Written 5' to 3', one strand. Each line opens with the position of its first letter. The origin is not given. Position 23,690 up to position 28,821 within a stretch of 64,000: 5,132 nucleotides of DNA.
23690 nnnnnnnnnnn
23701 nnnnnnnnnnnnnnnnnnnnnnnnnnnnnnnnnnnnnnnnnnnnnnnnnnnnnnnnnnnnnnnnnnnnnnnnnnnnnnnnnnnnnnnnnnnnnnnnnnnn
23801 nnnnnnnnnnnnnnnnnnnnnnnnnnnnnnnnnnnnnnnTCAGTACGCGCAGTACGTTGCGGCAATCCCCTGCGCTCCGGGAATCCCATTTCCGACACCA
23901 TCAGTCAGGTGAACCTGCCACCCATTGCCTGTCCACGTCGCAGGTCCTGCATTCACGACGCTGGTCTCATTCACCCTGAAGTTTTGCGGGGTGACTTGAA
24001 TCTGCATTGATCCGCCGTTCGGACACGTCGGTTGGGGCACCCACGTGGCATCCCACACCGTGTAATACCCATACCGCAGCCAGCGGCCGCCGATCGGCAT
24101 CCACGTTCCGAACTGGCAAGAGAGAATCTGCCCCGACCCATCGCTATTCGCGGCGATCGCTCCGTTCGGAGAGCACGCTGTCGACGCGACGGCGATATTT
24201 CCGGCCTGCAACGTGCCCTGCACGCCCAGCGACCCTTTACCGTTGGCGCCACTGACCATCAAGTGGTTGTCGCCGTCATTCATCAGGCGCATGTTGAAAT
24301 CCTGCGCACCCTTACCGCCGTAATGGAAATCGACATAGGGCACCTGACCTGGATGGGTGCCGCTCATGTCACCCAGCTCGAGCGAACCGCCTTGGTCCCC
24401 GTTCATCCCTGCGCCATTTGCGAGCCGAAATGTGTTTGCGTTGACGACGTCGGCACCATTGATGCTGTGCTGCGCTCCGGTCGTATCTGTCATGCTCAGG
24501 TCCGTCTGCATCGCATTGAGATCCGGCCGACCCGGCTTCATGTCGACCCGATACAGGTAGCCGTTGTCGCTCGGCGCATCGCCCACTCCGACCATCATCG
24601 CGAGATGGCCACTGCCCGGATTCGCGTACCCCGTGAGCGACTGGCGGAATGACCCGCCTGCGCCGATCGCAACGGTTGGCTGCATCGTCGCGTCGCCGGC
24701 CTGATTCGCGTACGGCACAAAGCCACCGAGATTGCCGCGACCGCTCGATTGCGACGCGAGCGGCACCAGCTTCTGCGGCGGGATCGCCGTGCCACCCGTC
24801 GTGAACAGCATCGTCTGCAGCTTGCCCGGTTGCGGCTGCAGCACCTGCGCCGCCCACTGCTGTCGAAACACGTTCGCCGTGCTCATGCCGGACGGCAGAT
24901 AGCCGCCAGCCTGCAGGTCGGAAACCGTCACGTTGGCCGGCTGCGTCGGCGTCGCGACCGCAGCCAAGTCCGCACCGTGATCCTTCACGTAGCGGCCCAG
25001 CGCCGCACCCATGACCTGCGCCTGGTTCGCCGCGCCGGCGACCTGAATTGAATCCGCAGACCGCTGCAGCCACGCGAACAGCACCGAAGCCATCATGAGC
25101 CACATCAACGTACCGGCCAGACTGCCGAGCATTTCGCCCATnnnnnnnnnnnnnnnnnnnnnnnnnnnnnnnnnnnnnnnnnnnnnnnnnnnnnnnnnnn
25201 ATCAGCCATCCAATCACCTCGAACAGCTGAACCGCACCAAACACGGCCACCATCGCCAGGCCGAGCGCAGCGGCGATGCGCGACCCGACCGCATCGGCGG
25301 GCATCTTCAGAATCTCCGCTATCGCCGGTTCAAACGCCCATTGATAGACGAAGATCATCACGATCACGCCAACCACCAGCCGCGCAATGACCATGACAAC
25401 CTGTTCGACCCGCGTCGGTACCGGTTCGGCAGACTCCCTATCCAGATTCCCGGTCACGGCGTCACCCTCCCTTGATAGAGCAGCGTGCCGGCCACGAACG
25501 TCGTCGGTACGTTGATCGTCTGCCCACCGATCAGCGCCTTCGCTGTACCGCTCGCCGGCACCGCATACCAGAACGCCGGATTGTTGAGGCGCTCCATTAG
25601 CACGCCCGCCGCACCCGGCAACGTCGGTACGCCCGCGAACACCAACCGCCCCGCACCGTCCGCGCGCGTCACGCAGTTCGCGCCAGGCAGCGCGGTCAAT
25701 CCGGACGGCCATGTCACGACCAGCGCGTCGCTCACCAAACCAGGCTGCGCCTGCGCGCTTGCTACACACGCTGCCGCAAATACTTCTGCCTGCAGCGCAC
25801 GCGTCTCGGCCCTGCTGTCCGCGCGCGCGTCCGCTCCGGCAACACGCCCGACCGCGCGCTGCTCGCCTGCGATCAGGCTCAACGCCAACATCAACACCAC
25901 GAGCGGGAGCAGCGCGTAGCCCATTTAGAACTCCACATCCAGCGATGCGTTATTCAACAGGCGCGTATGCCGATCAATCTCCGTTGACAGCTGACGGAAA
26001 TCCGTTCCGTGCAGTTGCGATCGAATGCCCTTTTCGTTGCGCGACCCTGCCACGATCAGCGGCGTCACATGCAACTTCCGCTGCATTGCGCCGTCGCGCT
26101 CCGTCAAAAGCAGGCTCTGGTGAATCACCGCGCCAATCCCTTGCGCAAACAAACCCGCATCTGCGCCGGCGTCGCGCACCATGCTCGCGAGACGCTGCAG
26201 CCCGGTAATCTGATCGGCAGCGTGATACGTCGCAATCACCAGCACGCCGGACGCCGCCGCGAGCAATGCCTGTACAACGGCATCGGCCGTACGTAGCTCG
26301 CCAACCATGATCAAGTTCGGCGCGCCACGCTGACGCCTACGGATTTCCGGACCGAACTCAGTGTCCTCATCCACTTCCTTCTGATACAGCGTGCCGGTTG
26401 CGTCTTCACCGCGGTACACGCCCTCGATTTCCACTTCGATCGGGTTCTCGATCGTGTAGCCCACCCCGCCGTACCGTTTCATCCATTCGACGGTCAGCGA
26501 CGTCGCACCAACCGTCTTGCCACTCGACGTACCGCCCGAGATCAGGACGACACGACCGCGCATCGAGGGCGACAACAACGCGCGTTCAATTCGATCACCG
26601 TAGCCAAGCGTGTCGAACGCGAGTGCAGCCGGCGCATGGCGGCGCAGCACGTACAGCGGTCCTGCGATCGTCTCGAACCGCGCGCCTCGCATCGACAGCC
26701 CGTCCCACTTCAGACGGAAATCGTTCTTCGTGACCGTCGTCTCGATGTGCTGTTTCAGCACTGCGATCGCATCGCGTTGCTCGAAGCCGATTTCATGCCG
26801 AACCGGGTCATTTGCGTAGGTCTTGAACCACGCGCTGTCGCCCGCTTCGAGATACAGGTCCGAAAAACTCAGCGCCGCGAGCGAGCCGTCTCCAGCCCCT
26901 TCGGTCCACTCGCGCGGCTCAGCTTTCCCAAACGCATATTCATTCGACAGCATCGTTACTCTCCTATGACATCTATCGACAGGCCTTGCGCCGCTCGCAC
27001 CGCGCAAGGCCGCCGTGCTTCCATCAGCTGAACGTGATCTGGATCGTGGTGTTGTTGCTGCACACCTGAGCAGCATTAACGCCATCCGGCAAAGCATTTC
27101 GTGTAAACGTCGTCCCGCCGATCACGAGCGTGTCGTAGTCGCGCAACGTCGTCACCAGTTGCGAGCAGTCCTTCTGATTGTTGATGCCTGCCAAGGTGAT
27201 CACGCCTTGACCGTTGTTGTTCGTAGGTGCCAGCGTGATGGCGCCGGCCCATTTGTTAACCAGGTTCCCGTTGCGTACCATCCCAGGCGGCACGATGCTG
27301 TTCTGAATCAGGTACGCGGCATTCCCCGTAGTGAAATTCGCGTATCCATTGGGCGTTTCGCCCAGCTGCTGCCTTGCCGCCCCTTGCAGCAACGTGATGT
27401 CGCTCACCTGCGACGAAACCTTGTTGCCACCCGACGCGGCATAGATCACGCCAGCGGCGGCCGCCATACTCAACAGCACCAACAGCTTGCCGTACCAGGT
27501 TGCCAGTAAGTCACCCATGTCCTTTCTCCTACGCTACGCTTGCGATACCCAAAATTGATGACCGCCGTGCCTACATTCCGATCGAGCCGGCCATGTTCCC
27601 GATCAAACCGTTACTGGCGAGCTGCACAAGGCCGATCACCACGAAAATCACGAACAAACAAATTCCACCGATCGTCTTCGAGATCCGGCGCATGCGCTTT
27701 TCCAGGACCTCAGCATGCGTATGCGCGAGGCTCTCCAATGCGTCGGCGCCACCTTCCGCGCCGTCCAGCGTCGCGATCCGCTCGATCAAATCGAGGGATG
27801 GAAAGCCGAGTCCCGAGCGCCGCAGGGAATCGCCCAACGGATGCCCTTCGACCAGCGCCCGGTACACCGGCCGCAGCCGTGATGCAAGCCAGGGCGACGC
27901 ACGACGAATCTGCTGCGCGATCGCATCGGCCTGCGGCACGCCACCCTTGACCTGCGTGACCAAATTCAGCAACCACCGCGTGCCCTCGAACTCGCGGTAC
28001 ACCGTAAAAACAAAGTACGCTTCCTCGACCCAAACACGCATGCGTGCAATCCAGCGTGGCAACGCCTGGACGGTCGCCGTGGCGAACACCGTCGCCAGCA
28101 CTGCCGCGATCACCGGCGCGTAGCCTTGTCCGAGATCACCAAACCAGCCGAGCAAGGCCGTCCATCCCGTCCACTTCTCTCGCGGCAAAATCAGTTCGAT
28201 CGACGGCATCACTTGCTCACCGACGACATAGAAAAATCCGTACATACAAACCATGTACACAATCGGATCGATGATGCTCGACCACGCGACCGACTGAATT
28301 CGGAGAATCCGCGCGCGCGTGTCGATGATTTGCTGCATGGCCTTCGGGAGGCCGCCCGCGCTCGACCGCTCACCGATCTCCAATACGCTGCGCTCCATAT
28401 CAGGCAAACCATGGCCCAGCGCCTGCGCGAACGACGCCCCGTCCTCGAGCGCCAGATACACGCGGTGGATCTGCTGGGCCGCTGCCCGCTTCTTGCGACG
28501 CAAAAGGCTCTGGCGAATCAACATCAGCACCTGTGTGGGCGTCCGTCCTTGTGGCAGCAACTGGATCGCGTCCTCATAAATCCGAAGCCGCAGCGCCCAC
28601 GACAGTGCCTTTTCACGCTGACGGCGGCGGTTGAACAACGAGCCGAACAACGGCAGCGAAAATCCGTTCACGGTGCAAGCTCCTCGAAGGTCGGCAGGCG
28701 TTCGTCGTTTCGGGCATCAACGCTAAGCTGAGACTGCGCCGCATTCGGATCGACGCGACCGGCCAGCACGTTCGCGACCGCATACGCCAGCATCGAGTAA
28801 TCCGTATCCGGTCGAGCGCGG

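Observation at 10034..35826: One continuous super-operon fuses a VirB/VirD4 (type IVa) secretion system with a complete R64/PAPI-type thin-pilus (type IVb pilus) gene set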

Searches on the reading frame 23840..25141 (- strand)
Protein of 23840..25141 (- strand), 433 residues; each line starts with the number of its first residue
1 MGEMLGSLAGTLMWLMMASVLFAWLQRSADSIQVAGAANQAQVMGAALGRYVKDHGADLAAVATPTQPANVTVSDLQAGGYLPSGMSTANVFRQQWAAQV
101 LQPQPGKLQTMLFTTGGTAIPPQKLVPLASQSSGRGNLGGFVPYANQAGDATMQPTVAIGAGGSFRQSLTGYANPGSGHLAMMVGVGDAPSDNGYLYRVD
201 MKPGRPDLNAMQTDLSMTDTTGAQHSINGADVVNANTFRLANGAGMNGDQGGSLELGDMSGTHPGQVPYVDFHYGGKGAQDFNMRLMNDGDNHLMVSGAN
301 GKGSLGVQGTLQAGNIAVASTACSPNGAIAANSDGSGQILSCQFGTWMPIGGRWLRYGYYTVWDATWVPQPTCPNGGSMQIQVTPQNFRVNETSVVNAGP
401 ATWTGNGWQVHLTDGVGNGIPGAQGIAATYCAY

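Call 7: search_protein_families(library=pfam, proteins=[window:23840-25141:-], max_evalue=0.01)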
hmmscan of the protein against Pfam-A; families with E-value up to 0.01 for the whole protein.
window:23840-25141:- (433 aa): 1 family
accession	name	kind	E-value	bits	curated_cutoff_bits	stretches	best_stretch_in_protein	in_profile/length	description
PF04917.17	Shufflon_N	-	1.1e-28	101.2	27.5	2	36-255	10-218/324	Bacterial shufflon protein, N-terminal constant region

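Call 9: search_protein_families(library=ncbifam, proteins=[window:23840-25141:-], max_evalue=0.001)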
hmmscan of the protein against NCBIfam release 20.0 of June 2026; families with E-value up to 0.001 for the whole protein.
window:23840-25141:- (433 aa): 0 families

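Call 31: find_related_loci(query=A1, collection=genome_contigs, flank=10000)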
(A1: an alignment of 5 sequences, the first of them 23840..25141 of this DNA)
Query A1 (433 aa) in genome_contigs; peptide patterns used: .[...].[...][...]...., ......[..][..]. (x = any residue, [..] = any of these).
81 stretches matched a pattern; 35 encode a relative of the query (tblastn E <= 1e-3); 34 distinct loci.
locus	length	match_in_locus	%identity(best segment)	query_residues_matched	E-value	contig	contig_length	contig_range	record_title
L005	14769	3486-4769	48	1-433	2e-123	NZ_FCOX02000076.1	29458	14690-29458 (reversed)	Caballeronia calidae isolate LMG 29321 contig000076, whole genome shotgun sequence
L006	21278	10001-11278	50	1-433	3e-123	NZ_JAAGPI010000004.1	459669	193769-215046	Burkholderia sp. Ac-20365 NODE_4_length_459669_cov_28.342193/0/0, whole genome shotgun sequence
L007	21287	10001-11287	45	1-433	1e-110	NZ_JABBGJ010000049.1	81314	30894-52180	Paraburkholderia polaris strain RP-4-7 contig49, whole genome shotgun sequence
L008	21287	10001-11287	46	1-433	6e-110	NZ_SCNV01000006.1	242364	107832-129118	Burkholderia sp. 4M9327F10 NODE_6_length_242364_cov_11.630412, whole genome shotgun sequence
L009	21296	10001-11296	46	1-433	3e-103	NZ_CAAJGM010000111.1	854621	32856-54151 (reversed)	Paraburkholderia sp. BCC1885, whole genome shotgun sequence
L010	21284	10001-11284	45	1-433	2e-103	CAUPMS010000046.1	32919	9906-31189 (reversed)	MAG TPA_asm: uncultured Ralstonia sp. isolate SRR19149278_bin.1_MetaWRAP_v1.3_MAG genome assembly, contig: ERZ21660142.4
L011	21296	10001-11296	40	1-433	3e-84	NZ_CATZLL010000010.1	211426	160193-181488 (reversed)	Ralstonia flaminis strain LMG 18101 isolate LMG 18101 10, whole genome shotgun sequence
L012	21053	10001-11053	39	1-374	2e-50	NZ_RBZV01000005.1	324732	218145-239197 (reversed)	Trinickia fusca strain 7MK8-2 scaffold5, whole genome shotgun sequence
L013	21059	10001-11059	34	5-386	3e-46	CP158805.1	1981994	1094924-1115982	Ralstonia pickettii strain RAL3 chromosome 3, complete sequence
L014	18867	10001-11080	34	1-397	2e-47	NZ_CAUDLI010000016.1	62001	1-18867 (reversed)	Ralstonia sp. LMG 32965 16, whole genome shotgun sequence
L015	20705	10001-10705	42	1-243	4e-46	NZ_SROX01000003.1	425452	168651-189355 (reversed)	Cupriavidus necator strain SHC 2-3 NODE_3_length_425452_cov_83.917790, whole genome shotgun sequence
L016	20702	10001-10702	42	1-242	7e-46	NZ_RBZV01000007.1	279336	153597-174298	Trinickia fusca strain 7MK8-2 scaffold7, whole genome shotgun sequence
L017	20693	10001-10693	44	3-237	2e-45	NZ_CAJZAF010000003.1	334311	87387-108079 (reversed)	Cupriavidus pinatubonensis strain LMG 23994 isolate 1245, whole genome shotgun sequence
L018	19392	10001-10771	43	1-260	3e-45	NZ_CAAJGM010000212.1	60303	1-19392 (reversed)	Paraburkholderia sp. BCC1885, whole genome shotgun sequence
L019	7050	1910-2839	34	27-368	5e-45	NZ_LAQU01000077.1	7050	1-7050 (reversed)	Robbsia andropogonis strain ICMP2807 contig00077, whole genome shotgun sequence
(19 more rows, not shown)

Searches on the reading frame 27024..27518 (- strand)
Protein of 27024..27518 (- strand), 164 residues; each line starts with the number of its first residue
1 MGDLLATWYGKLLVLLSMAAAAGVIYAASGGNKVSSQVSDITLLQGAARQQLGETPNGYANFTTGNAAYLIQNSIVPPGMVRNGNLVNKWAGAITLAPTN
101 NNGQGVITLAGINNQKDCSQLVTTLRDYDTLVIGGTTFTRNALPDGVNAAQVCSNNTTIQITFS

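Call 6: search_protein_families(library=pfam, proteins=[window:27024-27518:-], max_evalue=0.01)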
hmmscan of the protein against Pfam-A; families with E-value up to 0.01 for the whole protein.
window:27024-27518:- (164 aa): 1 family
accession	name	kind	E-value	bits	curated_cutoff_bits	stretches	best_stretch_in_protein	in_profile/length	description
PF08805.16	PilS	-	2.8e-10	40.8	22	1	34-162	4-136/138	PilS N terminal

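Call 9: search_protein_families(library=ncbifam, proteins=[window:27024-27518:-], max_evalue=0.001)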
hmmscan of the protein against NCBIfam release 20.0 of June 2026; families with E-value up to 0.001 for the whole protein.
window:27024-27518:- (164 aa): 0 families

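Call 72: find_homologous_proteins(query=window:27024-27518:-, max_evalue=0.001)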
Query window:27024-27518:- (164 aa): 4 proteins with E <= 0.001 among 126 candidates.
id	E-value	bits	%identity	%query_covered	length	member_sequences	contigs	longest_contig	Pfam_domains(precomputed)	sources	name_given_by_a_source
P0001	3.9e-99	347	99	100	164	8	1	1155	PF08805.17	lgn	-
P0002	1.5e-90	319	89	100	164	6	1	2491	PF08805.17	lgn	-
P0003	1.6e-79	283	84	100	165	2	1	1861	PF08805.17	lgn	-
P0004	3.8e-78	278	82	100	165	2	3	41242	PF08805.17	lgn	-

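Call 78: search_protein_representatives(protein=window:27024-27518:-)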
Query: 164 residues. Proteins with E-value up to 0.001 (for the whole library): 108; up to 1e-10: 28; up to 1e-30: 3. The best 108 are listed.
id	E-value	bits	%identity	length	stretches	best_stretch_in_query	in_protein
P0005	1.5e-49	184.0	60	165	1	1-164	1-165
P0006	6.3e-34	133.2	44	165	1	4-164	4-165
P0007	2.6e-32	128.0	45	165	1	1-163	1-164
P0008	2.5e-27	111.8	40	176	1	1-147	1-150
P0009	3.0e-25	105.1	46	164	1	22-164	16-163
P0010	1.4e-22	96.4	37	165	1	14-163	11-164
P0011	2.2e-22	95.7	35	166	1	3-163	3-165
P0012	4.1e-22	94.9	40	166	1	12-163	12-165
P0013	7.7e-22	94.0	49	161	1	1-108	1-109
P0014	2.2e-21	92.5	38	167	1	12-162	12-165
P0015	4.8e-21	91.4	36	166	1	4-163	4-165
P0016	1.5e-20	89.8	34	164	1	13-163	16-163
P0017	2.3e-20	89.2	40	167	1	15-163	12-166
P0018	5.4e-20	88.0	36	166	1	4-163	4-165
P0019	9.4e-20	87.2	38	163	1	14-163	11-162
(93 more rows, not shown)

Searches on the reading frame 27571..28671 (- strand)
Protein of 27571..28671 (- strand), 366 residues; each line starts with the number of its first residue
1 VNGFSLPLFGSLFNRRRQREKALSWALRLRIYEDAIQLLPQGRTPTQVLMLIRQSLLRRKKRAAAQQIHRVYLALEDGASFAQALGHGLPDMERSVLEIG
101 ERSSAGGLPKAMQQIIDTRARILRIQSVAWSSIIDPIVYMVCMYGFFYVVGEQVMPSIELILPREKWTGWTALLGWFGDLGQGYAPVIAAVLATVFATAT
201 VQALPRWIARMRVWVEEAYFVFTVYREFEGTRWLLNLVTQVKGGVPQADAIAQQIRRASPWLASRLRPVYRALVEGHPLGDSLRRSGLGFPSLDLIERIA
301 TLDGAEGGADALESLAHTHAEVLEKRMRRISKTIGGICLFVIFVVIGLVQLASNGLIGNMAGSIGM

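Call 6: search_protein_families(library=pfam, proteins=[window:27571-28671:-], max_evalue=0.01)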
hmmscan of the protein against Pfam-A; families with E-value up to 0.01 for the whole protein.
window:27571-28671:- (366 aa): 1 family
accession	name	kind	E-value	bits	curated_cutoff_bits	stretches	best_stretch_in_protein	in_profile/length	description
PF00482.28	T2SSF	-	3.1e-16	59.9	25.2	2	233-349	1-118/125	Type II secretion system (T2SS), protein F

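Call 9: search_protein_families(library=ncbifam, proteins=[window:27571-28671:-], max_evalue=0.001)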
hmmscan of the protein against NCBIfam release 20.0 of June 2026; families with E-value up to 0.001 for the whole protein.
window:27571-28671:- (366 aa): 3 families
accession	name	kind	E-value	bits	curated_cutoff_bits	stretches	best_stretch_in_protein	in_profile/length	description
TIGR02120.1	GspF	equivalog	7.9e-09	35.2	424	1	60-349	94-382/401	type II secretion system inner membrane protein GspF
NF007861.0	PRK10573.1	equivalog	3e-06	26.5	401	1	29-351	62-385/401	protein transport protein HofC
NF041012.2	T4P_ComGB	equivalog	7.1e-05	22.3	240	1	56-335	26-305/332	competence type IV pilus assembly protein ComGB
